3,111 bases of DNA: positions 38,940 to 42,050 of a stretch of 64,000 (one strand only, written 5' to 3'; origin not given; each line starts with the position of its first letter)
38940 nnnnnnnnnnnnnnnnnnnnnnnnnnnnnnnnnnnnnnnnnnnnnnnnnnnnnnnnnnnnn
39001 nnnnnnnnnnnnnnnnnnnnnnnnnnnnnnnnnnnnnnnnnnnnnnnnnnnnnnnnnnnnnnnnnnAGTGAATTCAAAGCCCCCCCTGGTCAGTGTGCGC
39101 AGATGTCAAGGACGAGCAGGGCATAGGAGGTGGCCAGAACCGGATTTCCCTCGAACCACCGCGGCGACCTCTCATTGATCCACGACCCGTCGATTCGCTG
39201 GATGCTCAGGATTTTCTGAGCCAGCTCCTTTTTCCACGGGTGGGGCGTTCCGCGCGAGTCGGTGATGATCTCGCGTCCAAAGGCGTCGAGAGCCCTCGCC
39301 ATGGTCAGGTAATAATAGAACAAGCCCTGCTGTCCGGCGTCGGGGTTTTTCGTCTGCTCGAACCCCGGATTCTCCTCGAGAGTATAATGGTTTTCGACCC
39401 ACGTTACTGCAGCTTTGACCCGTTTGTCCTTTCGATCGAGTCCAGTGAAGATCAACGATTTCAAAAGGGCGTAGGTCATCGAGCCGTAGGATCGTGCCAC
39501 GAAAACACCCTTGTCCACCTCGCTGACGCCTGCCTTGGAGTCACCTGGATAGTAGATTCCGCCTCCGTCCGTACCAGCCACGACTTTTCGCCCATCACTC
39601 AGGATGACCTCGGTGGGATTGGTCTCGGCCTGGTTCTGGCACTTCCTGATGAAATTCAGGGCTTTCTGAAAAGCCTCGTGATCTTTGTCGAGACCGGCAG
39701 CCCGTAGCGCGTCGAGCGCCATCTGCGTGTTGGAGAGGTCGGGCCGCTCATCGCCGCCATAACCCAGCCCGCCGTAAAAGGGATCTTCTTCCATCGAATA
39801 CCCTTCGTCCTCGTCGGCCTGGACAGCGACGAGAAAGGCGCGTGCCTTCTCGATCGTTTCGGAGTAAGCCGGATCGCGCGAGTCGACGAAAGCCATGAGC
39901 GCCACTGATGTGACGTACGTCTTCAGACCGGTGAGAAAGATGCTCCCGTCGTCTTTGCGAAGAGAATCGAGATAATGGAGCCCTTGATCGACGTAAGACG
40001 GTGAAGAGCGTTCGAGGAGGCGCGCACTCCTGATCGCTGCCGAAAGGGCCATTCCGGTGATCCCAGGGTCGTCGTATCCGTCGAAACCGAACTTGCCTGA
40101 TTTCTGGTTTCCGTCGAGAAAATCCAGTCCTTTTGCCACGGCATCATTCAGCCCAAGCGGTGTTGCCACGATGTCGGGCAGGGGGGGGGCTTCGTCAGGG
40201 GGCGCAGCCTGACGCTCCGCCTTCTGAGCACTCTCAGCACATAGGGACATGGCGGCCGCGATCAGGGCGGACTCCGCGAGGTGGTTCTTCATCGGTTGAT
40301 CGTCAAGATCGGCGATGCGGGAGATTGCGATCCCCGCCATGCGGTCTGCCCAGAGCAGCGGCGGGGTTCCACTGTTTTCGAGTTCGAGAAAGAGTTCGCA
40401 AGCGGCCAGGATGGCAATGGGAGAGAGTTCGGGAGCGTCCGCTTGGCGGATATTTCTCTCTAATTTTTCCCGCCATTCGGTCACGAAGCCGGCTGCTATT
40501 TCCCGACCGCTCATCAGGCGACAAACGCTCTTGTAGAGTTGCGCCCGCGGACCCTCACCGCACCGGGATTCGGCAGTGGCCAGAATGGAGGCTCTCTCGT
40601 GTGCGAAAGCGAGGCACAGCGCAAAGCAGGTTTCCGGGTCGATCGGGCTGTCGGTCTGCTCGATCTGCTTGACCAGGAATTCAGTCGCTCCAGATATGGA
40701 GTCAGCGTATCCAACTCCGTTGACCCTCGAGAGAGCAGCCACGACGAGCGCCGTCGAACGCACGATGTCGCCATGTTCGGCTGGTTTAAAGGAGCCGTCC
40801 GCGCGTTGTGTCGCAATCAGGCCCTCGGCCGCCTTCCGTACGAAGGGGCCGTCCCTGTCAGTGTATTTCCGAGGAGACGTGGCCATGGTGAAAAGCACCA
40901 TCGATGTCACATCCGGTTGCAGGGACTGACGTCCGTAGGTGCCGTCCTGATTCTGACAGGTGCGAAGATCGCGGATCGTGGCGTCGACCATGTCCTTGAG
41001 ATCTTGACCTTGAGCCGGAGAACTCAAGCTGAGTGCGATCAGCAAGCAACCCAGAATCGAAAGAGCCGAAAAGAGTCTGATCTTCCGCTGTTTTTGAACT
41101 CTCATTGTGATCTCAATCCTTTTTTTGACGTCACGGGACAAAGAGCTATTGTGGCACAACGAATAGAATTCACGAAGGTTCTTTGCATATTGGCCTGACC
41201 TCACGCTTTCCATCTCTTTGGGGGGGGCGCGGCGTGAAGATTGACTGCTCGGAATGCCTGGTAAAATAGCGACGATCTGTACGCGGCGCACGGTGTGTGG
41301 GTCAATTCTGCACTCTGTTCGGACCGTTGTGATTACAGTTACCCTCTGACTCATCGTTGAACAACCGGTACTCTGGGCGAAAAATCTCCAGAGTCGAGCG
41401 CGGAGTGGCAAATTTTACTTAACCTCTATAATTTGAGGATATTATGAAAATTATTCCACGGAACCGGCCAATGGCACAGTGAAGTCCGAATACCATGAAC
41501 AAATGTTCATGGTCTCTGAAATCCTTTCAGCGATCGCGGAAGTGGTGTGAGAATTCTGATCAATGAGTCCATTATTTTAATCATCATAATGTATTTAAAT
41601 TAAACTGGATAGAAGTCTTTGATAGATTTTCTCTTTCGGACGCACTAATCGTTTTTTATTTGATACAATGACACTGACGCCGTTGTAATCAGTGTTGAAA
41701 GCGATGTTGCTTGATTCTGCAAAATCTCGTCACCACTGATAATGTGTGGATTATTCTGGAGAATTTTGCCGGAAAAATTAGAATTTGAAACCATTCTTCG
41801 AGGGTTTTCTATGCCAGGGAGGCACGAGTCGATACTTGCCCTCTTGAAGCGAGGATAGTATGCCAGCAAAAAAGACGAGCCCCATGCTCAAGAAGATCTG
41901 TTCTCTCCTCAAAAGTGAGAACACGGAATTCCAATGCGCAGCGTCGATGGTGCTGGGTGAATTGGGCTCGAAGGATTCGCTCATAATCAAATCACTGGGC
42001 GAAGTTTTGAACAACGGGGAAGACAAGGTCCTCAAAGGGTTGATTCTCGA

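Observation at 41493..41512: Perfect 20-bp palindrome with GAAC-N4-GTTC core (Cheo/SOS-box-like) in the low-GC leader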

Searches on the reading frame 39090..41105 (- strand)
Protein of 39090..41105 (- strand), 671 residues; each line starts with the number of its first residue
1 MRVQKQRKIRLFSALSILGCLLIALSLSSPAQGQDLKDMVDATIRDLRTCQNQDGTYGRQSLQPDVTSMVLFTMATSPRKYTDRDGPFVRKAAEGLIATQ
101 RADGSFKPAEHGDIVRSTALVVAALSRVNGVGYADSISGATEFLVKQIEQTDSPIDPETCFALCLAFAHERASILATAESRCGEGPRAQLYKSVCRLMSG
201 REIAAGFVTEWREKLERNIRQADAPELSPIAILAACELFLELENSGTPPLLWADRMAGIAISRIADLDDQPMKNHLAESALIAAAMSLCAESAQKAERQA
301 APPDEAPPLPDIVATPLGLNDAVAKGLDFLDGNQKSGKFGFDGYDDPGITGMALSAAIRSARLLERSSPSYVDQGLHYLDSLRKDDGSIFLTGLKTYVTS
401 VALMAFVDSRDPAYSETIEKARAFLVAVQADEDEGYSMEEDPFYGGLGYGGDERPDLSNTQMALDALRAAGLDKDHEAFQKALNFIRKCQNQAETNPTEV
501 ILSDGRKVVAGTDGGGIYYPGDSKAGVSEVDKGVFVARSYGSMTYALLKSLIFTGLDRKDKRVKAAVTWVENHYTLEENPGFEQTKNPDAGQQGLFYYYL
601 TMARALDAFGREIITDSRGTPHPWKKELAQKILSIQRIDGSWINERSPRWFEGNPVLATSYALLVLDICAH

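Call 13: search_protein_families(library=pfam, proteins=[window:39090-41105:-], max_evalue=0.01)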
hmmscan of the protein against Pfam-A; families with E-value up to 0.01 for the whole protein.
window:39090-41105:- (671 aa): 3 families
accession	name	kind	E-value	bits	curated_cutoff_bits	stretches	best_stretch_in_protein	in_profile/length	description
PF13243.12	SQHop_cyclase_C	-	3.6e-10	39.8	26.1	1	366-495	155-283/319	Squalene-hopene cyclase C-terminal domain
PF00432.27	Prenyltrans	-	0.00015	21.7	26.5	0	37-145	49-158/304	Prenyltransferase alpha-alpha toroid domain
PF13249.12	SQHop_cyclase_N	-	0.00017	21.3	26.2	0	418-488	47-105/291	Squalene-hopene cyclase N-terminal domain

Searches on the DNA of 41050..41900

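Call 60: search_rna_families(source=window, start=41050, end=41900, threshold=evalue, max_evalue=1)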
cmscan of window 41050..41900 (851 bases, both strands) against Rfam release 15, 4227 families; matches with E-value up to 1: 1.
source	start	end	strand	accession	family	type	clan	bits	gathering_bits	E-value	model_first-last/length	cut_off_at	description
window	41627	41686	-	RF02842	RefA1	Gene; sRNA;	-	17.3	94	0.37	1-222/222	no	Enterococcus sRNA A1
